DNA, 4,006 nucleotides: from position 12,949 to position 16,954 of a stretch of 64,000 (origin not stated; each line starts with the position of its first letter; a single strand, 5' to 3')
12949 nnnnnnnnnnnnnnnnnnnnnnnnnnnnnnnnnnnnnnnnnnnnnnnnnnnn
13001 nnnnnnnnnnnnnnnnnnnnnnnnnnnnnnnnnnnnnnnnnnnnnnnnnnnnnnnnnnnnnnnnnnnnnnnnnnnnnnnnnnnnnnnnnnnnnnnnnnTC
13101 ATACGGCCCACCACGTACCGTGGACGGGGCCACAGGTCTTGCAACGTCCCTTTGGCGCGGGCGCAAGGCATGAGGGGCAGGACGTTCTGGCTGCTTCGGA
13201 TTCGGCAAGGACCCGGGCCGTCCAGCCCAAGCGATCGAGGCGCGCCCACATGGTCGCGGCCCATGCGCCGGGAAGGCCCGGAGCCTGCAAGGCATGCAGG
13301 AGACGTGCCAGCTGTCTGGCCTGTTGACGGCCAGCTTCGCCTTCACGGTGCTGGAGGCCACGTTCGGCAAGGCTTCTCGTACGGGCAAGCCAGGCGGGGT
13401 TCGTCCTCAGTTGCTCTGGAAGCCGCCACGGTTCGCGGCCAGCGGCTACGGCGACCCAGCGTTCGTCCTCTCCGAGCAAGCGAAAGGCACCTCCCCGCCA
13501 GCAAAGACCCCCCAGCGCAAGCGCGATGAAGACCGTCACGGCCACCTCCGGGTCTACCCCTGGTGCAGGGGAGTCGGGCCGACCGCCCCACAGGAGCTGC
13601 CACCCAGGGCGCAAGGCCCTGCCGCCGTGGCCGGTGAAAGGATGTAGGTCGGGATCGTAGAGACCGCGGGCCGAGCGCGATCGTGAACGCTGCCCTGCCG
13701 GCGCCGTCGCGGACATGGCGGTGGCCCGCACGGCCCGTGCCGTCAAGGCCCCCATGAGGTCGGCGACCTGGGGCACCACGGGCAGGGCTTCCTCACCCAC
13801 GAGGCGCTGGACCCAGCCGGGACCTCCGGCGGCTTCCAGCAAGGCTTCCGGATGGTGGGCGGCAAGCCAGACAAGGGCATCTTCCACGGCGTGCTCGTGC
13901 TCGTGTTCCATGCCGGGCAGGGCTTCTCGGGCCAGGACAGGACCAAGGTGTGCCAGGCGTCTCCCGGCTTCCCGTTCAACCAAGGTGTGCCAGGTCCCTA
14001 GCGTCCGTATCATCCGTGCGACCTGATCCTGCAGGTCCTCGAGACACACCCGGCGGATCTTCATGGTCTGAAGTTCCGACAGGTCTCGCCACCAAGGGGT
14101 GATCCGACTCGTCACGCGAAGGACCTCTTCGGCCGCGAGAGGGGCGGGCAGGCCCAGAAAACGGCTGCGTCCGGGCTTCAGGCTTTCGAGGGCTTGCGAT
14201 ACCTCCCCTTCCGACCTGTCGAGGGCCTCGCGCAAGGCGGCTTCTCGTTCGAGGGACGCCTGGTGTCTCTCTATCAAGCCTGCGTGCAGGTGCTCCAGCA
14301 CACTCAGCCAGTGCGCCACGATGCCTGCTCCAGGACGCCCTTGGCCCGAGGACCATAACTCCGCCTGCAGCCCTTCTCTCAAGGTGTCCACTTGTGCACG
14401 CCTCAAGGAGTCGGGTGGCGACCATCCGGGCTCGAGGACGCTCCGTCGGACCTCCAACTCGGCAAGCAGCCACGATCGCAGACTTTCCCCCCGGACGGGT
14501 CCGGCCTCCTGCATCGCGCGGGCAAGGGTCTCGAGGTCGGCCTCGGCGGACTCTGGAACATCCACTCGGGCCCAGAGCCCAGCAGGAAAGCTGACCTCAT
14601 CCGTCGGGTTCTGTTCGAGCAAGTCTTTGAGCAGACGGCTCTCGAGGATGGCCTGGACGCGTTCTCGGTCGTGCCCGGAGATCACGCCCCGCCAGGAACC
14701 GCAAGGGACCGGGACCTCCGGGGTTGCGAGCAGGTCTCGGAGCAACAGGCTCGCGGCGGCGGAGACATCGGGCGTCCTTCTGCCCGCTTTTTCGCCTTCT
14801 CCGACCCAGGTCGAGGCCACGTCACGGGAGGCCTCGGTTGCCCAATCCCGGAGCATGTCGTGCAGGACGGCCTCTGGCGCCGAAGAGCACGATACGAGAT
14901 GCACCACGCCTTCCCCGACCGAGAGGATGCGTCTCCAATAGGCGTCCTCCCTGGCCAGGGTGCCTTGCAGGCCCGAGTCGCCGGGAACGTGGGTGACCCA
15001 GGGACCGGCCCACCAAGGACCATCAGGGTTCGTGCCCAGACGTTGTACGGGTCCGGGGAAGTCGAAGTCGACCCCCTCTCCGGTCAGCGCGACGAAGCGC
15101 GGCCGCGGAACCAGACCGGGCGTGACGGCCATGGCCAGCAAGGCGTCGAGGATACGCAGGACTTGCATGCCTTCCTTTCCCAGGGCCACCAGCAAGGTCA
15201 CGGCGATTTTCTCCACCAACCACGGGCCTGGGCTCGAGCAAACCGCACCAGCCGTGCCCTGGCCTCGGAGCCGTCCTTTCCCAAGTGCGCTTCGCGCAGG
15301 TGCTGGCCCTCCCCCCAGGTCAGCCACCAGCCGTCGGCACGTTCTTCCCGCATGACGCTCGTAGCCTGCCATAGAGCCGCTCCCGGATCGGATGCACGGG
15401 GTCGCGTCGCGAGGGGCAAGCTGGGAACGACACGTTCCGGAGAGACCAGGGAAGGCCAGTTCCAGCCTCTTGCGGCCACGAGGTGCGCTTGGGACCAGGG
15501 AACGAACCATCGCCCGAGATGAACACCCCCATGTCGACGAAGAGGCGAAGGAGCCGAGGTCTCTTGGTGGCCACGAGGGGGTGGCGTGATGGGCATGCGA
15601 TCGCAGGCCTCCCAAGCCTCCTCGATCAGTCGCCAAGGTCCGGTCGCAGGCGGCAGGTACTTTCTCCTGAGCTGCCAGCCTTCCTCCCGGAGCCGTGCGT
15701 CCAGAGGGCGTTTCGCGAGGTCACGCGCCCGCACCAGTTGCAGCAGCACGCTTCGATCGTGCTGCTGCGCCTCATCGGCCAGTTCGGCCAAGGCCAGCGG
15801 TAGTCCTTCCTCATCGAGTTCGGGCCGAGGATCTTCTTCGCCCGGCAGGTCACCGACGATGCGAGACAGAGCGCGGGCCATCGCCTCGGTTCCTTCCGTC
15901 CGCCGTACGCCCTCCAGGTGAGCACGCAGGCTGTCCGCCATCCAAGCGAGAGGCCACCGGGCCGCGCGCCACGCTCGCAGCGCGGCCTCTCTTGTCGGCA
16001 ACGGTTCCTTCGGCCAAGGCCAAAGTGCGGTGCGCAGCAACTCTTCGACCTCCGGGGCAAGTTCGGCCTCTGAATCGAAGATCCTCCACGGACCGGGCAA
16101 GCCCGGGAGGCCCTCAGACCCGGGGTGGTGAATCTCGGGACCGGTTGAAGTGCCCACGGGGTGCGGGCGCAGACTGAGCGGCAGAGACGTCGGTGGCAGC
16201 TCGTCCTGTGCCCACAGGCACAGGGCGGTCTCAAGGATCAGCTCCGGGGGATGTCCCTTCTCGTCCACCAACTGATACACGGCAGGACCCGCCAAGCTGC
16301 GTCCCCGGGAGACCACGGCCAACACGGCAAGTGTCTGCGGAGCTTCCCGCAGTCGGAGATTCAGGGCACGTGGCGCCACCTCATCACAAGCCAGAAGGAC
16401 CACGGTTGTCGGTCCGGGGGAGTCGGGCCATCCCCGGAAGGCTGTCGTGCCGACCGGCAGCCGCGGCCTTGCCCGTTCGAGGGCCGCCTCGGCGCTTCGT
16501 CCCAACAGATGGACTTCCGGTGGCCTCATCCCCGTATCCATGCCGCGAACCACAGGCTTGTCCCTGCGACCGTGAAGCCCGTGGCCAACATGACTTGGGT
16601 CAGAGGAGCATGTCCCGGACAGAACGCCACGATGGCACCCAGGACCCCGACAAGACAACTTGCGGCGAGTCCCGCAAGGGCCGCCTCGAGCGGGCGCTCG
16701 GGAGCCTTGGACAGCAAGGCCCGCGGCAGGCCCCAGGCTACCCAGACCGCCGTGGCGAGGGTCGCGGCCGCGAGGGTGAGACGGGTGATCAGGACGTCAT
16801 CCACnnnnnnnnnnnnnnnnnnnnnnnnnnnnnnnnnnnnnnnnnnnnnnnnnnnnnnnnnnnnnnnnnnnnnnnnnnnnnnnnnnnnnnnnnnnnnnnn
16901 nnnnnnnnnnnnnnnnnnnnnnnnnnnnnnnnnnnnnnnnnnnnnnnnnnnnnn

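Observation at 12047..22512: Uncharacterised ~10.5-kb, seven-gene translationally coupled operon of acidic/Pro-rich bitopic membrane proteins, J-like/TPR proteins, a GNAT and a Zn-ribbon protein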

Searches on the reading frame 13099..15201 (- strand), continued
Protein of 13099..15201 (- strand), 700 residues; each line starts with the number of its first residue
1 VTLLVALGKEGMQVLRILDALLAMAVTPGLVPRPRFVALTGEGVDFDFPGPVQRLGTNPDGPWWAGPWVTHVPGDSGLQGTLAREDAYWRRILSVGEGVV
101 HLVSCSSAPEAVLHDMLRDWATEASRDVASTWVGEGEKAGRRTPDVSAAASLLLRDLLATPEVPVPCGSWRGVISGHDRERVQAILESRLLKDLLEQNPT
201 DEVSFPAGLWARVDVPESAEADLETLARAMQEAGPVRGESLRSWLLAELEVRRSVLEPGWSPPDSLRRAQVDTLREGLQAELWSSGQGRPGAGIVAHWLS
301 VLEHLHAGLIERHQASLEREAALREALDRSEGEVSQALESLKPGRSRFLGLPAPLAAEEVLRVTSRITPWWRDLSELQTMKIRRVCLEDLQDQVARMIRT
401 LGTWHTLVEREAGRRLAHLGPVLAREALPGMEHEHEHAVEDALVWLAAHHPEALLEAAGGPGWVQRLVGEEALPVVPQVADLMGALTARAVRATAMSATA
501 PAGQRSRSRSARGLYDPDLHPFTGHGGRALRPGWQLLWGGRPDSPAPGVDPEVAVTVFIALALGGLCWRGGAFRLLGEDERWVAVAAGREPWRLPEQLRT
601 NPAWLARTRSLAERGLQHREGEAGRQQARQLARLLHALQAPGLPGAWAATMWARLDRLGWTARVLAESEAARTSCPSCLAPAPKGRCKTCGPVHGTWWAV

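Call 55: fold_search(model_id=the predicted structure, library=pdb)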
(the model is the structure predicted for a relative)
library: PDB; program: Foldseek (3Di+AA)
matches with E <= 10: 340; with E <= 0.001: 0
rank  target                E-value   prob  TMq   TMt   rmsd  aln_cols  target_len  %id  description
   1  6z6o_D                1.6e-01  0.72  0.17  0.21  50.4       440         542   11  HDAC-TC (released 2021-02-17)
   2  9fqr_D0               2.3e-01  0.35  0.13  0.04  37.0       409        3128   15  96-nm repeat of axonemal doublet microtubules from bovine sperm (released 2025-03-26)
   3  9nn1_M                3.1e-01  0.66  0.12  0.27  14.7       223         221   11  Yeast V1-ATPase bound to Rtc5p (released 2026-03-04)
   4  9gm7_A                3.1e-01  0.06  0.07  0.04  70.5       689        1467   15  MukBEF in a nucleotide-bound state with open neck gate (monomer) (released 2025-03-26)
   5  8to0_z4               3.5e-01  0.96  0.13  0.46  38.5       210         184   16  48-nm repeating structure of doublets from mouse sperm flagella (released 2023-11-01)
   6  4zwt_G                3.5e-01  0.60  0.10  0.31  10.9       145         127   15  Crystal Structure of the Bacteriophage T4 recombination mediator protein UvsY, Lattice Type IV (released 2016-03-02)
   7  6z6o_C                3.8e-01  0.41  0.14  0.17  32.9       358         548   10  HDAC-TC (released 2021-02-17)
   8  7tmm_M                4.2e-01  0.51  0.11  0.27  18.7       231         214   12  Complete V1 Complex from Saccharomyces cerevisiae (released 2022-04-06)
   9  9cop_M                5.7e-01  0.66  0.13  0.31   9.8       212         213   11  Yeast RAVE bound to V-ATPase V1 complex (released 2024-11-20)
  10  4rh7                  5.7e-01  0.11  0.15  0.04  46.8       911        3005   11  Crystal structure of human cytoplasmic dynein 2 motor domain in complex with ADP.Vi (released 2014-12-10)
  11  8iyj_S0               6.6e-01  0.82  0.15  0.31  43.5       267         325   13  Cryo-EM structure of the 48-nm repeat doublet microtubule from mouse sperm (released 2023-07-05)
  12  3j9t_M                6.6e-01  0.57  0.14  0.34  17.6       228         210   11  Yeast V-ATPase state 1 (released 2015-05-13)
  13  7u8o_H                7.0e-01  0.94  0.13  0.41  15.9       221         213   12  Structure of porcine V-ATPase with mEAK7 and SidK, Rotary state 2 (released 2022-07-06)
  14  7nyx_A                7.0e-01  0.04  0.07  0.04  69.2       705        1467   14  Cryo-EM structure of the MukBEF-MatP-DNA monomer (closed conformation) (released 2021-07-07)
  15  7fda_M                7.3e-01  0.35  0.11  0.27  18.0       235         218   13  CryoEM Structure of Reconstituted V-ATPase, state1 (released 2021-12-22)
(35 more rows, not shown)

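Call 86: search_protein_families(library=phrogs, proteins=[window:13099-15201:-], max_evalue=0.01)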
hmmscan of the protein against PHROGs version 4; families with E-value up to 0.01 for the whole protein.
window:13099-15201:- (700 aa): 0 families

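Call 92: find_encoding_contigs(protein=P0009, flank=10000, max_places=3)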
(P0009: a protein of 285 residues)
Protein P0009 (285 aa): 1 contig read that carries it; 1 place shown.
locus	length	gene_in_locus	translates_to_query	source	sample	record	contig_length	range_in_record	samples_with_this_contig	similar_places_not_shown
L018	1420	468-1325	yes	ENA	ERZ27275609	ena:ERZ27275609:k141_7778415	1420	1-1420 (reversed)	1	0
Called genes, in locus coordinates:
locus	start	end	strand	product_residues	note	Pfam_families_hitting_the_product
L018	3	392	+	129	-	?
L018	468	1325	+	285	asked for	-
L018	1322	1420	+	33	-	?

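Call 96: search_protein_families(library=pfam, alignment_id=A1, max_evalue=10)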
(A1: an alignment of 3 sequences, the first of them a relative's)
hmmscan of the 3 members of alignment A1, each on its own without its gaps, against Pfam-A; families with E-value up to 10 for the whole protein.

A. member 1, P0001 (700 aa): 0 families

B. families by the number of members that match (of 3 scanned): 4 families
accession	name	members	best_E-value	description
PF12773.13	DZR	2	0.0063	Double zinc ribbon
PF14446.12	Prok-RING_1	1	0.31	Prokaryotic RING finger family 1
PF07282.18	Cas12f1-like_TNB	1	0.32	Cas12f1-like, TNB domain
PF20173.3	ZnF_RZ-type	1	4.7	RZ type zinc finger domain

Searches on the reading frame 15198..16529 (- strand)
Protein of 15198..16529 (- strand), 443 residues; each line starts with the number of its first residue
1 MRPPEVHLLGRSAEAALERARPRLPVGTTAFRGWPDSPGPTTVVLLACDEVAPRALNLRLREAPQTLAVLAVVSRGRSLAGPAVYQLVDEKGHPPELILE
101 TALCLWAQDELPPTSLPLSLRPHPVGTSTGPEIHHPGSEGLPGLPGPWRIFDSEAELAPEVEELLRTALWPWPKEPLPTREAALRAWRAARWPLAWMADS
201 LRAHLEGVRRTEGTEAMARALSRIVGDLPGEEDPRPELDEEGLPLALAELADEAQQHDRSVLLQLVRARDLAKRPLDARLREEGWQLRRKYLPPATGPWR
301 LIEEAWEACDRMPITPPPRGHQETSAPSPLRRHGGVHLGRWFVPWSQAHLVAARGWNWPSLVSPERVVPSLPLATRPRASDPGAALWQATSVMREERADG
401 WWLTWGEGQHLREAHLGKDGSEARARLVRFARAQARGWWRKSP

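Call 4: search_protein_families(library=pfam, proteins=[window:15198-16529:-], max_evalue=1)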
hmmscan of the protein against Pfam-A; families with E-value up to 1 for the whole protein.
window:15198-16529:- (443 aa): 0 families

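Call 5: search_protein_families(library=ncbifam, proteins=[window:15198-16529:-], max_evalue=1)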
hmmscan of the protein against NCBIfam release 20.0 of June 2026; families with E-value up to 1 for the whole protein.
window:15198-16529:- (443 aa): 0 families

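Call 20: search_protein_families(library=padloc, proteins=[window:15198-16529:-], max_evalue=1)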
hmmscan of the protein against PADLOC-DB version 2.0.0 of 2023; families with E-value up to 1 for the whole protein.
window:15198-16529:- (443 aa): 0 families

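Call 27: find_homologous_proteins(query=window:15198-16529:-, max_evalue=0.01)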
Query window:15198-16529:- (443 aa): 5 proteins with E <= 0.01 among 8000 candidates.
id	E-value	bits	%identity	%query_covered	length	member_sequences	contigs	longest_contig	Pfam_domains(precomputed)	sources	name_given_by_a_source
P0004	7.2e-282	953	97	100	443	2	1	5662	-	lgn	-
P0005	4.0e-113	397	50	100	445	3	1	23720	-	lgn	-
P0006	1.3e-105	372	49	100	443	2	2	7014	-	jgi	jgi:hypothetical protein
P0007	3.3e-104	367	49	100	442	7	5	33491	-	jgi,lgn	-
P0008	2.1e-58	216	39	99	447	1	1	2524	-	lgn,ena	-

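Call 30: find_encoding_contigs(protein=P0008, flank=10000, max_places=3)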
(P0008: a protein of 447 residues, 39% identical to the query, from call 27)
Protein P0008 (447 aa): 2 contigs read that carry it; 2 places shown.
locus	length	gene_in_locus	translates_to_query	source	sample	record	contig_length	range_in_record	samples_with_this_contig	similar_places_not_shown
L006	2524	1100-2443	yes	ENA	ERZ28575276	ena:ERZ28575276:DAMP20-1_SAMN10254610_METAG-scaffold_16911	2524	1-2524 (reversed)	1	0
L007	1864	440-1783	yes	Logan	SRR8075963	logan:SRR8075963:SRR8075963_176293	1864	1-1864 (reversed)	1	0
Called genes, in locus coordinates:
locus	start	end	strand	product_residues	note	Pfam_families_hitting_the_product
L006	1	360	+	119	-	?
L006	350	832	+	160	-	PF13302:Acetyltransf_3 (weak), PF00583:Acetyltransf_1, PF13508:Acetyltransf_7, PF08445:FR47, PF13673:Acetyltransf_10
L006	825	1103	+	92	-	-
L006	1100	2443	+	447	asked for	-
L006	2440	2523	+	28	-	?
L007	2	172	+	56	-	?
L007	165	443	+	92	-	-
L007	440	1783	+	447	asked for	-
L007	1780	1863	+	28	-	?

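Call 31: find_encoding_contigs(protein=P0006, flank=10000, max_places=3)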
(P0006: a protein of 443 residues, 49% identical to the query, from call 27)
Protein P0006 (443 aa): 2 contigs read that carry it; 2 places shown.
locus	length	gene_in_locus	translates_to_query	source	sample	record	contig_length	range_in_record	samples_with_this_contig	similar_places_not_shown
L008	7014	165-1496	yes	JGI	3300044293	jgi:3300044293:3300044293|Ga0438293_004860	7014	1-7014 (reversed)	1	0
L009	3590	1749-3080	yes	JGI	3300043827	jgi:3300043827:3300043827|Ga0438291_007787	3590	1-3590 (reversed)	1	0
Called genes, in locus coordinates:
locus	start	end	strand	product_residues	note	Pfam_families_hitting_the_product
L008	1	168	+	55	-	?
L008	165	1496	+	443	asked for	-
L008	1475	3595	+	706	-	-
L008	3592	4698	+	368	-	PF13428:TPR_14 (faint), PF13181:TPR_8 (faint), PF13432:TPR_16 (weak), PF13371:TPR_9 (weak), PF13432:TPR_16, PF13414:TPR_11 (weak), PF14559:TPR_19 (weak), PF07719:TPR_2 (weak), +3 more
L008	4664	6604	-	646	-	PF13176:TPR_7 (faint), PF13424:TPR_12 (faint), PF13428:TPR_14 (faint), PF13371:TPR_9 (faint), PF23914:TPR_CcmH_CycH (weak), PF14559:TPR_19 (weak), PF13429:TPR_15 (weak), PF14559:TPR_19 (weak), +10 more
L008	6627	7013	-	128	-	PF00873:ACR_tran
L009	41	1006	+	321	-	-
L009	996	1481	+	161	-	PF13302:Acetyltransf_3 (weak), PF00583:Acetyltransf_1, PF13508:Acetyltransf_7, PF08445:FR47 (weak), PF13673:Acetyltransf_10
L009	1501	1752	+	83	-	-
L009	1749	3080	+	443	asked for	-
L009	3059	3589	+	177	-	?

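Call 37: find_related_loci(query=A2, collection=genome_contigs, flank=10000)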
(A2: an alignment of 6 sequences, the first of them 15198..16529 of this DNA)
Query A2 (443 aa) in genome_contigs; peptide patterns used: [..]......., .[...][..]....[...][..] (x = any residue, [..] = any of these).
103 stretches matched a pattern; 3 encode a relative of the query (tblastn E <= 1e-3); 3 distinct loci.
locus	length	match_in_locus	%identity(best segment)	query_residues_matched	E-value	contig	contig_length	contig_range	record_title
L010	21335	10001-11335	49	1-443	3e-116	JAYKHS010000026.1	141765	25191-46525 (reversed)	MAG: Candidatus Sericytochromatia bacterium isolate 243584 NODE_26485461, whole genome shotgun sequence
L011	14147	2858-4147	49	1-431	7e-105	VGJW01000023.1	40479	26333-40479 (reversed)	MAG: Candidatus Tanganyikabacteria bacterium isolate K_Offshore_40m_m2_103 K_Offshore_40m_m2_103_Ga0194133_10001475, who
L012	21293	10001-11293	50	1-431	1e-107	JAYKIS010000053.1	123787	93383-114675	MAG: Candidatus Sericytochromatia bacterium isolate 593175 NODE_25884981, whole genome shotgun sequence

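Call 45: search_solved_structures(query=A2, max_evalue=10)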
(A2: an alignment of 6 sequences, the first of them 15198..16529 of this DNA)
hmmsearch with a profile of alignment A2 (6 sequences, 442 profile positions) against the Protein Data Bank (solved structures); distinct sequences matched with E-value up to 10: 1.
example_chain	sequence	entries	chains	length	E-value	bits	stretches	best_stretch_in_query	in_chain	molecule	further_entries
1ws9_A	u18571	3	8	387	0.86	11.5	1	296-346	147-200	acyl-CoA dehydrogenase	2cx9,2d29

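Call 67: find_related_loci(query=A2, collection=metagenome_contigs, flank=10000)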
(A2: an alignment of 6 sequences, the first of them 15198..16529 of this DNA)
Query A2 (443 aa) in metagenome_contigs; peptide patterns used: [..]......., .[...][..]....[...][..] (x = any residue, [..] = any of these).
116 stretches matched a pattern; 2 encode a relative of the query (tblastn E <= 1e-3); 2 distinct loci.
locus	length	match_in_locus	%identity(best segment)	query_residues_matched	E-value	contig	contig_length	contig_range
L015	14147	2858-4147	49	1-431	4e-105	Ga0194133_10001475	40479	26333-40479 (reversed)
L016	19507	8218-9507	49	1-431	4e-105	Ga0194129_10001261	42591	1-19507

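Call 86: search_protein_families(library=phrogs, proteins=[window:15198-16529:-], max_evalue=0.01)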
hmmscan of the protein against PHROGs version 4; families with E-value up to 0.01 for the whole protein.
window:15198-16529:- (443 aa): 0 families

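Call 95: search_protein_families(library=pfam, alignment_id=A2, max_evalue=10)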
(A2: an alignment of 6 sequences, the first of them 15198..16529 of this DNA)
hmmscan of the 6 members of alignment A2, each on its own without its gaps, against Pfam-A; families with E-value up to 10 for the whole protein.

A. member 1, window:15198-16529:- (443 aa): 0 families

B. families by the number of members that match (of 6 scanned): 1 family
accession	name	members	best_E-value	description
PF19419.5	DUF5983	1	0.11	Family of unknown function (DUF5983) C-terminal domain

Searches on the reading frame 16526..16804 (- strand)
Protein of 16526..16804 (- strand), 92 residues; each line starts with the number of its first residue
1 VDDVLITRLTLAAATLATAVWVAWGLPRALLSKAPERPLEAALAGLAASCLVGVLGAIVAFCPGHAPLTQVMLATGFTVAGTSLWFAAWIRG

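Call 4: search_protein_families(library=pfam, proteins=[window:16526-16804:-], max_evalue=1)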
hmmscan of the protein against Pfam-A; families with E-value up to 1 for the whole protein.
window:16526-16804:- (92 aa): 0 families

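Call 5: search_protein_families(library=ncbifam, proteins=[window:16526-16804:-], max_evalue=1)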
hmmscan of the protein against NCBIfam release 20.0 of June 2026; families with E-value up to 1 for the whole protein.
window:16526-16804:- (92 aa): 1 family
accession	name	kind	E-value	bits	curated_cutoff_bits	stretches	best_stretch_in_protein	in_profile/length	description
NF010792.0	PRK14196.1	equivalog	0.047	13.8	125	1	17-80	13-76/127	fluoride efflux transporter CrcB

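Call 20: search_protein_families(library=padloc, proteins=[window:16526-16804:-], max_evalue=1)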
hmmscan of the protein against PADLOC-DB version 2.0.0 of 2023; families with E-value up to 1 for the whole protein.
window:16526-16804:- (92 aa): 0 families

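Call 86: search_protein_families(library=phrogs, proteins=[window:16526-16804:-], max_evalue=0.01)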
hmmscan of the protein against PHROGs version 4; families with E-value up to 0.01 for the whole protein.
window:16526-16804:- (92 aa): 0 families
